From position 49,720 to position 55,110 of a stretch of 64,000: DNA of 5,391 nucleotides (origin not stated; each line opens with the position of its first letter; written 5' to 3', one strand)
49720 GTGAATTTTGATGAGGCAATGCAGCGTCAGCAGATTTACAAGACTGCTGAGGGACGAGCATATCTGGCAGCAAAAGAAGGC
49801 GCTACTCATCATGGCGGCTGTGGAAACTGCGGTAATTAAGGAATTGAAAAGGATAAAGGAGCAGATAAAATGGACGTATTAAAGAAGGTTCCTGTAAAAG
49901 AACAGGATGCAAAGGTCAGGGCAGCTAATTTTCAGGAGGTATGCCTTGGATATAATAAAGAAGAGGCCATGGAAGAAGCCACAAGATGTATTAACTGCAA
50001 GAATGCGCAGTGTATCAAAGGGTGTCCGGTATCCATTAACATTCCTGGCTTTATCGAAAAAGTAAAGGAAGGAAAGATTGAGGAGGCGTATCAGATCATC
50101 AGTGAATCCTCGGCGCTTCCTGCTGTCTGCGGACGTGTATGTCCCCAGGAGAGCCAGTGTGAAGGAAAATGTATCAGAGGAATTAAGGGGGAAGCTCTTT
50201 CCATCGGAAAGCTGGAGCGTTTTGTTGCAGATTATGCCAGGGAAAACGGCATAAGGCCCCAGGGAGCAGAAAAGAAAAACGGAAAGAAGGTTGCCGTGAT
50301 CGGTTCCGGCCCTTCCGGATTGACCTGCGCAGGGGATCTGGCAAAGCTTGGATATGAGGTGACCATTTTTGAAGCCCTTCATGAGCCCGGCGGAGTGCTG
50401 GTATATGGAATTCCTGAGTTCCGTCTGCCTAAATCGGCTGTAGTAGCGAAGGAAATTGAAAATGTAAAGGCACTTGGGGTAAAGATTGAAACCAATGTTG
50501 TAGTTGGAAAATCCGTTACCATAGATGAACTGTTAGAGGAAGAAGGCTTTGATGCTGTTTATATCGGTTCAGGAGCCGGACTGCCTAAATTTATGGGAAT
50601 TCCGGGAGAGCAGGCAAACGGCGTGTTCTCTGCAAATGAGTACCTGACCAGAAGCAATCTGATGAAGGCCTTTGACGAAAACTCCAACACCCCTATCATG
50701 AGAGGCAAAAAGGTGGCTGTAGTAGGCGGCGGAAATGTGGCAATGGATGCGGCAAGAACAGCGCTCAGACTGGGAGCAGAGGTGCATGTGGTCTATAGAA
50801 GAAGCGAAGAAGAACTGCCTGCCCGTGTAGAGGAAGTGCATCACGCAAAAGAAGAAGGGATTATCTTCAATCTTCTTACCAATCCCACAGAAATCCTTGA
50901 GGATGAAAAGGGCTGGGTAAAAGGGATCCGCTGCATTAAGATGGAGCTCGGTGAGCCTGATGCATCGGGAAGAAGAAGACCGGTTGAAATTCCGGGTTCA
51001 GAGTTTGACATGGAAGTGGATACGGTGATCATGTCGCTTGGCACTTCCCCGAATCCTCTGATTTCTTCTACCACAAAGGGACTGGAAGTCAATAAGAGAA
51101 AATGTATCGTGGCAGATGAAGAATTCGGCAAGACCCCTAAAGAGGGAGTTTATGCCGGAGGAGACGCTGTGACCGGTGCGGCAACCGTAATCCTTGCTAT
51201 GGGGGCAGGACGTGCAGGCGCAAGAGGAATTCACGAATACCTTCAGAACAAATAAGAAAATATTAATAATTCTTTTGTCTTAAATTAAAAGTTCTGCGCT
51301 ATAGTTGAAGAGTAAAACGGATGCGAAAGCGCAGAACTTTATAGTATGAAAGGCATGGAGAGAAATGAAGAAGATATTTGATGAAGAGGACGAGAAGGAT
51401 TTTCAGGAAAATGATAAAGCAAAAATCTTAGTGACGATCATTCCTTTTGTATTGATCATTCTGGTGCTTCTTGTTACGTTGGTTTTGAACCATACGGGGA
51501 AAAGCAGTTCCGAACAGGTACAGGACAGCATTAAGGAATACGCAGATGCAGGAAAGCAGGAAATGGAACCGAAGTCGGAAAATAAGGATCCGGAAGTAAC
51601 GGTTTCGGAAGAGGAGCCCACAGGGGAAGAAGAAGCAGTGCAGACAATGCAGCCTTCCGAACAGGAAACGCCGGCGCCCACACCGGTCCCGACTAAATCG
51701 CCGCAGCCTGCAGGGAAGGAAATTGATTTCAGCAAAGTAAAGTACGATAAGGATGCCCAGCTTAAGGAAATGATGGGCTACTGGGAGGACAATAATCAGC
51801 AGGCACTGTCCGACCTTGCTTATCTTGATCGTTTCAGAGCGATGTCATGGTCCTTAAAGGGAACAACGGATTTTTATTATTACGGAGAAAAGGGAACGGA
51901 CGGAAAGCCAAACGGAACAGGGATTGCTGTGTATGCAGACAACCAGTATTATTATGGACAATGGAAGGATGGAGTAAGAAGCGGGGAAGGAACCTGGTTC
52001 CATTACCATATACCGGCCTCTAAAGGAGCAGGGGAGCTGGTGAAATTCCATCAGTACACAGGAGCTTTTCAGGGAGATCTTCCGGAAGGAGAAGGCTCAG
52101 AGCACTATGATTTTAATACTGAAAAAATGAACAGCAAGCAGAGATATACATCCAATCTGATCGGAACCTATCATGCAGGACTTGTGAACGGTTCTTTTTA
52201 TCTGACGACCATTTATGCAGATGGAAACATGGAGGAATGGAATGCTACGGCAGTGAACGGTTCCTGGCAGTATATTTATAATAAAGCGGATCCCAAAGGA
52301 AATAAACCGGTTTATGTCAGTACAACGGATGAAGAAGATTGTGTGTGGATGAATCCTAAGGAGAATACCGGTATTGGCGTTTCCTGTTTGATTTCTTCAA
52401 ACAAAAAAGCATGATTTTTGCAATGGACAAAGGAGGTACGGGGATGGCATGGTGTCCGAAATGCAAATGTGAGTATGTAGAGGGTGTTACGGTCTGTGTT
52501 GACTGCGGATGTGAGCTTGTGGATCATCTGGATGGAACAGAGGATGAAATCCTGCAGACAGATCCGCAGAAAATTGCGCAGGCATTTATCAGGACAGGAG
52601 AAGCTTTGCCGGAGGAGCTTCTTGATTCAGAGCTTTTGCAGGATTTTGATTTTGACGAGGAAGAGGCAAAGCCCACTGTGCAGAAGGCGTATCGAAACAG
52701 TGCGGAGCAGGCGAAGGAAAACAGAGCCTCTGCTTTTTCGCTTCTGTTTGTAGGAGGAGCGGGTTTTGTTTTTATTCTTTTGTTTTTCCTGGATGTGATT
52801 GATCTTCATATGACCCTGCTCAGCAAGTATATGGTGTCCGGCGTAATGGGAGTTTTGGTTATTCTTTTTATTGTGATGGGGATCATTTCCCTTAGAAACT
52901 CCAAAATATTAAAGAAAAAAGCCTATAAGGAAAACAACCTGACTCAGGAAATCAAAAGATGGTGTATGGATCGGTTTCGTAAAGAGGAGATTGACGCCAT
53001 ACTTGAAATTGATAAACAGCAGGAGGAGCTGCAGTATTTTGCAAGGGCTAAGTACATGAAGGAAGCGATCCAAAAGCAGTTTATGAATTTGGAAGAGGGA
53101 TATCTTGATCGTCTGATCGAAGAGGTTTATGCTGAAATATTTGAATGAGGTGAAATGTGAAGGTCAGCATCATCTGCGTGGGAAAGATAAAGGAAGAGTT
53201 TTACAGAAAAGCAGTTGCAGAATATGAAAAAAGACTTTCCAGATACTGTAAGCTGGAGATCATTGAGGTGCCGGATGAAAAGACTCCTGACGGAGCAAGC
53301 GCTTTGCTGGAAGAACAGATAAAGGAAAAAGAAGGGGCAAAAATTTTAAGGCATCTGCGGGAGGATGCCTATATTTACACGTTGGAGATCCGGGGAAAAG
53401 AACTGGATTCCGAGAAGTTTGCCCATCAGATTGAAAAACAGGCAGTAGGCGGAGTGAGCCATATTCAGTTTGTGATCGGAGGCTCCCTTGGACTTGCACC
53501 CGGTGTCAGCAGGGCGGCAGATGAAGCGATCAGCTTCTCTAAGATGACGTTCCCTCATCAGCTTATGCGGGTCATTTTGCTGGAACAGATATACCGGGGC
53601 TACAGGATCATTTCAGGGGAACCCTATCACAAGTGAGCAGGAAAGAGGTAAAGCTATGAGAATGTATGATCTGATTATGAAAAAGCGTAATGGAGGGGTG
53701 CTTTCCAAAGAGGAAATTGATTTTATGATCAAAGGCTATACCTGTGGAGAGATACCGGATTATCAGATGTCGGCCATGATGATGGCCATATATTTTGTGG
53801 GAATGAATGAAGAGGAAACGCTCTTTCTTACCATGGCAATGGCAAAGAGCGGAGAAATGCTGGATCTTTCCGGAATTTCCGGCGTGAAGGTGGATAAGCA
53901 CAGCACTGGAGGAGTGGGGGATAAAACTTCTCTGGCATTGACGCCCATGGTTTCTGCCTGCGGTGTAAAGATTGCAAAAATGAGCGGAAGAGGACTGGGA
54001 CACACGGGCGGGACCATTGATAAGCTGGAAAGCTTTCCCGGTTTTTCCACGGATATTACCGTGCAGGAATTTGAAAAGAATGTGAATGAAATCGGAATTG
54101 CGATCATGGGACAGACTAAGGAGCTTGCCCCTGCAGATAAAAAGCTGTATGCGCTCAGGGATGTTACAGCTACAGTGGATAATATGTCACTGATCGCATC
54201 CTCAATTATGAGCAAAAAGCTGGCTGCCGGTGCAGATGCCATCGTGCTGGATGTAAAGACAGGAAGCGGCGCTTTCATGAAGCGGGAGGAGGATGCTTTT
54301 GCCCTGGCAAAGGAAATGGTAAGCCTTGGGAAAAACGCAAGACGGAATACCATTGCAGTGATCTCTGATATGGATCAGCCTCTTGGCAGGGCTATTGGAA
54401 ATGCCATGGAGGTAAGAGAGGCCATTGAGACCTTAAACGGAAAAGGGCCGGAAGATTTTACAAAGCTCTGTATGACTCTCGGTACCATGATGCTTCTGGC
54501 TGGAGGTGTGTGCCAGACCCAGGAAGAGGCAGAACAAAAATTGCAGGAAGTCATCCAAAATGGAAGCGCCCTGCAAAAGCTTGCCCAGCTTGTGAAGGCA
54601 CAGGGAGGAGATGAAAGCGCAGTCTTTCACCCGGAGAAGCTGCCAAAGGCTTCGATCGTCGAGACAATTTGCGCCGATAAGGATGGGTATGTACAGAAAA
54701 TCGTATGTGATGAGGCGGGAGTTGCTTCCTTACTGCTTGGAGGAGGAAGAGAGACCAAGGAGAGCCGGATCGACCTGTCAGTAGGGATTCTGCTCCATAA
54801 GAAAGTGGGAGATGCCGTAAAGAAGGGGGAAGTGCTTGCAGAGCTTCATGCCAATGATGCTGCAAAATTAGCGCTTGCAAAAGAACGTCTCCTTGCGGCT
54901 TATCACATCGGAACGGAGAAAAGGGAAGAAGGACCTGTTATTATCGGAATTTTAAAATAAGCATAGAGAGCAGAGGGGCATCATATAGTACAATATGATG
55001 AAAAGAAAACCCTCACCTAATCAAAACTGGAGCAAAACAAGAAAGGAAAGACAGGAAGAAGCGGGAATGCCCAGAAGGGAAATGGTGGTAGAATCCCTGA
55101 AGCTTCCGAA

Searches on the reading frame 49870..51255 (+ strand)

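Call 48: search_protein_families(library=ncbifam, proteins=[window:49870-51255:+], max_evalue=1e-20)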
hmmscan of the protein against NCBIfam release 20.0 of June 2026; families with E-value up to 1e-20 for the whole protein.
window:49870-51255:+ (461 aa): 14 families
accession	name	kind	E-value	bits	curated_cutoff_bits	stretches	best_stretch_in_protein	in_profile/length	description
NF009414.0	PRK12778.1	equivalog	1.1e-227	757.9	1103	1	4-461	294-752/752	bifunctional dihydroorotate dehydrogenase B NAD binding subunit/NADPH-dependent glutamate synthase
TIGR01316.1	gltA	equivalog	2.7e-177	590.1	471.75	1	15-458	3-449/449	NADPH-dependent glutamate synthase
NF009413.0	PRK12775.1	equivalog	3.6e-163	544.8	1895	1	6-460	299-756/1006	putative trifunctional 2-polyprenylphenol hydroxylase/glutamate synthase subunit beta/ferritin domain-containing protein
NF009415.0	PRK12779.1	equivalog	1.2e-124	417.2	1519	1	46-456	208-624/944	putative bifunctional glutamate synthase subunit beta/2-polyprenylphenol hydroxylase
TIGR01318.1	gltD_gamma_fam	subfamily_domain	1.3e-118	396.5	482.95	1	10-459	12-466/467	glutamate synthase, small subunit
NF009410.0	PRK12771.1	subfamily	5.7e-117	391.6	516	1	47-460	49-447/566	NAD(P)-binding protein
NF009454.0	PRK12814.1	equivalog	2.9e-113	379.5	916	1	45-461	101-503/657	putative NADPH-dependent glutamate synthase small subunit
NF009408.0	PRK12769.1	equivalog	1.4e-111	373.7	1003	1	13-460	200-653/659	formate-dependent uric acid utilization protein AegA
NF009451.0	PRK12809.1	equivalog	8.6e-96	321.6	1154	1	10-457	180-633/639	formate-dependent uric acid utilization protein YgfT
NF010590.0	PRK13984.1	equivalog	8.5e-91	304.9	946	1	4-460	156-608/611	putative oxidoreductase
TIGR03315.1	Se_ygfK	equivalog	3.1e-85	286.5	835.3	1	30-455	429-836/1012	putative selenate reductase subunit YgfK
TIGR01317.1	GOGAT_sm_gam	subfamily_domain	7.4e-82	275.7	447.7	1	10-459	14-479/485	glutamate synthase small subunit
NF009409.0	PRK12770.1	subfamily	1.2e-77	261.5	343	1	134-461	14-353/360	putative glutamate synthase subunit beta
NF045663.1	diclust_near_Sec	equivalog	3.8e-47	160.8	530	1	46-236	18-199/759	pyridine nucleotide-disulfide oxidoreductase/dicluster-binding protein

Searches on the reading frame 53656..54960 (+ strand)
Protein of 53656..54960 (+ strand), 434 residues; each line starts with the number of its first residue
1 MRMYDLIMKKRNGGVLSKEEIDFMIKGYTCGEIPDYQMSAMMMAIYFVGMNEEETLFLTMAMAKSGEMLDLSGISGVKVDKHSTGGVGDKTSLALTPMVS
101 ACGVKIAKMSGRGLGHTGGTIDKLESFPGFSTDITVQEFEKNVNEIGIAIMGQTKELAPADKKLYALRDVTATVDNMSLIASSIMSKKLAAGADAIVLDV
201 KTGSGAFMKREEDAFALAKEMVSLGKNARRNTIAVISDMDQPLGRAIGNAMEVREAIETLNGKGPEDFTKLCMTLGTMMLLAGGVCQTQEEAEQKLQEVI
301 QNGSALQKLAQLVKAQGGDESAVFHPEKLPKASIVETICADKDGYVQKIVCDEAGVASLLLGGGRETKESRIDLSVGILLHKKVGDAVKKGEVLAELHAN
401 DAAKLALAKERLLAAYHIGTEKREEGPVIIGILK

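Call 48: search_protein_families(library=ncbifam, proteins=[window:53656-54960:+], max_evalue=1e-20)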
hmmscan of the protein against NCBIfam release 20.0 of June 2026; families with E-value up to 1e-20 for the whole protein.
window:53656-54960:+ (434 aa): 7 families
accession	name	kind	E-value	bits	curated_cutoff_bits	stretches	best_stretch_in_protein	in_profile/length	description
NF004747.0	PRK06078.1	equivalog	1e-180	601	559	1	1-422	1-421/434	pyrimidine-nucleoside phosphorylase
TIGR02644.1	Y_phosphoryl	subfamily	1e-175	584.5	409.05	1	3-418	1-416/417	pyrimidine-nucleoside phosphorylase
NF004490.0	PRK05820.1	equivalog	5.1e-164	546.1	269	1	2-430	4-434/439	thymidine phosphorylase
TIGR02643.1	T_phosphoryl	equivalog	5.5e-133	444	570.7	1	5-430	5-434/437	thymidine phosphorylase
TIGR03327.1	AMP_phos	equivalog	7.1e-72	242.5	535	1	5-410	89-482/500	AMP phosphorylase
NF003338.0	PRK04350.1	subfamily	1.6e-70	237.9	434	1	5-423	94-497/502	thymidine phosphorylase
TIGR02645.1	ARCH_P_rylase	hypoth_equivalog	2.1e-70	237.5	434.6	1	6-409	89-480/493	putative thymidine phosphorylase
